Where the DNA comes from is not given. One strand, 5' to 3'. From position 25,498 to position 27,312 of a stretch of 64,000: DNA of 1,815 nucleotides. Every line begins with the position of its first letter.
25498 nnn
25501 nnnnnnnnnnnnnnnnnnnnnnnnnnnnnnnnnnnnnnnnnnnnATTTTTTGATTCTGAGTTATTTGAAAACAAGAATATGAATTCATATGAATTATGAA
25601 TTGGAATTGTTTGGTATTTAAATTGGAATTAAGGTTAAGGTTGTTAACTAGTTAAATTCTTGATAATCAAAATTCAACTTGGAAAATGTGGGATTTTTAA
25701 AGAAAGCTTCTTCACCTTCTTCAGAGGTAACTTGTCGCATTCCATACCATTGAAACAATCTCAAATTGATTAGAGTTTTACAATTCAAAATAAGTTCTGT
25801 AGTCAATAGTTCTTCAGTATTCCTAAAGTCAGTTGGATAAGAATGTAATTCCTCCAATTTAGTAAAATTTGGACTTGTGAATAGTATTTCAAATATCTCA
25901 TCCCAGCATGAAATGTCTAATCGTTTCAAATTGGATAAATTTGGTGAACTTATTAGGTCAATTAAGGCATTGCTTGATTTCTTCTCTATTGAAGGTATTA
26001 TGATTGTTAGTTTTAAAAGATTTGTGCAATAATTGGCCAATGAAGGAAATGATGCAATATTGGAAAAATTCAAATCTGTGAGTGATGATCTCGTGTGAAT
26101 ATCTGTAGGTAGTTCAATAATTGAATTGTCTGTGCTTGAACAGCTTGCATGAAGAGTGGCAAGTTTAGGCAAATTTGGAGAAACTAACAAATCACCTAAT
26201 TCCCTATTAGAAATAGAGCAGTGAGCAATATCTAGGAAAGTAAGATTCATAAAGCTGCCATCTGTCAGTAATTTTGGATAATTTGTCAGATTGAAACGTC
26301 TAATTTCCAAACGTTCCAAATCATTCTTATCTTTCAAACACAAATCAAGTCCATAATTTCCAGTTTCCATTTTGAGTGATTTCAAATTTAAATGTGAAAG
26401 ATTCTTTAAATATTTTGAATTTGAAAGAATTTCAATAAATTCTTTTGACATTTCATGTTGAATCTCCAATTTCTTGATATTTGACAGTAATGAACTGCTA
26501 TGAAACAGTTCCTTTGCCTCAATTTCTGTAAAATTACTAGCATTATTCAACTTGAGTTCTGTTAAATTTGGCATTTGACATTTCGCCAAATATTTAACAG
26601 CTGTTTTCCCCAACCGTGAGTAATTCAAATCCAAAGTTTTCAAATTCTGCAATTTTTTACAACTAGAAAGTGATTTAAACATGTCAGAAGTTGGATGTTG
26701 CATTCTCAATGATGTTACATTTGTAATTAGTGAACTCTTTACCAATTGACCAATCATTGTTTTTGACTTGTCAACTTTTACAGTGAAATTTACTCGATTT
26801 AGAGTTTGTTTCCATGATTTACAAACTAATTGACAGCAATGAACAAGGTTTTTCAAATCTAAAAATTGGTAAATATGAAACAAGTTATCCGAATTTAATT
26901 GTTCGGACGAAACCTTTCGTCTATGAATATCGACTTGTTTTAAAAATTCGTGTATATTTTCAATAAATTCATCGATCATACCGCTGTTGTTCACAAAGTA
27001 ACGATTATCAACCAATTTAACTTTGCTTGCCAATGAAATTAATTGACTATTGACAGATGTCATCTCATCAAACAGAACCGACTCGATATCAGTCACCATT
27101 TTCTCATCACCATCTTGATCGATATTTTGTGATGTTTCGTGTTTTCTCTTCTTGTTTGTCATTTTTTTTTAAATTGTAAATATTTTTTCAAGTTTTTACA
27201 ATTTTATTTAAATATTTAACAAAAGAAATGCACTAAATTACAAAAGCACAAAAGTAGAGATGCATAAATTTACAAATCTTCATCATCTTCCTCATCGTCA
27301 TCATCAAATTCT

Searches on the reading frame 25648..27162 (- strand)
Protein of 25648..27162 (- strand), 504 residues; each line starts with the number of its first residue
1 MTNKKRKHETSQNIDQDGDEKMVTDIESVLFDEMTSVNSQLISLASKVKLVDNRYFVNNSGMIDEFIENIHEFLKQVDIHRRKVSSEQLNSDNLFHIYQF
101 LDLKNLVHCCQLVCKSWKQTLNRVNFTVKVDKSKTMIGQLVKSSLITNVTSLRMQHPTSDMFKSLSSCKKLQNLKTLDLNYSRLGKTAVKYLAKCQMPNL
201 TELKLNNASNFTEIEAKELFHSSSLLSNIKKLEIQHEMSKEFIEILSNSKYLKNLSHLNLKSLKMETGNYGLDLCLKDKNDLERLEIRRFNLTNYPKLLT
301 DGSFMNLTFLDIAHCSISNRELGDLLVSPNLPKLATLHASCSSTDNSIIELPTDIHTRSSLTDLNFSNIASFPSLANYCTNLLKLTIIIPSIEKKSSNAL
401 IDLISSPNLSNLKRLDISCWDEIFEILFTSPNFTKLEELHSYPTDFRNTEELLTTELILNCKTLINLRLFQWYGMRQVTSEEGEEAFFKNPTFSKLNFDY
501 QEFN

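Call 12: search_protein_families(library=pfam, proteins=[window:25648-27162:-], max_evalue=0.01)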
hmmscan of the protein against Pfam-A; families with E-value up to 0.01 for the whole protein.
window:25648-27162:- (504 aa): 4 families
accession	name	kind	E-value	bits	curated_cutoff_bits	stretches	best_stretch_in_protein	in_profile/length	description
PF00646.38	F-box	-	1.8e-05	24.9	20.5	1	88-128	3-42/43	F-box domain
PF25019.1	LRR_R13L1-DRL21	-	4.2e-05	23.9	27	1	275-338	64-123/127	R13L1/DRL21 LRRs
PF12799.13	LRR_4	-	7.9e-05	23.2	27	0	172-212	1-37/44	Leucine Rich repeats (2 copies)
PF12937.12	F-box-like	-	0.00064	19.9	24.3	1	94-120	9-34/47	F-box-like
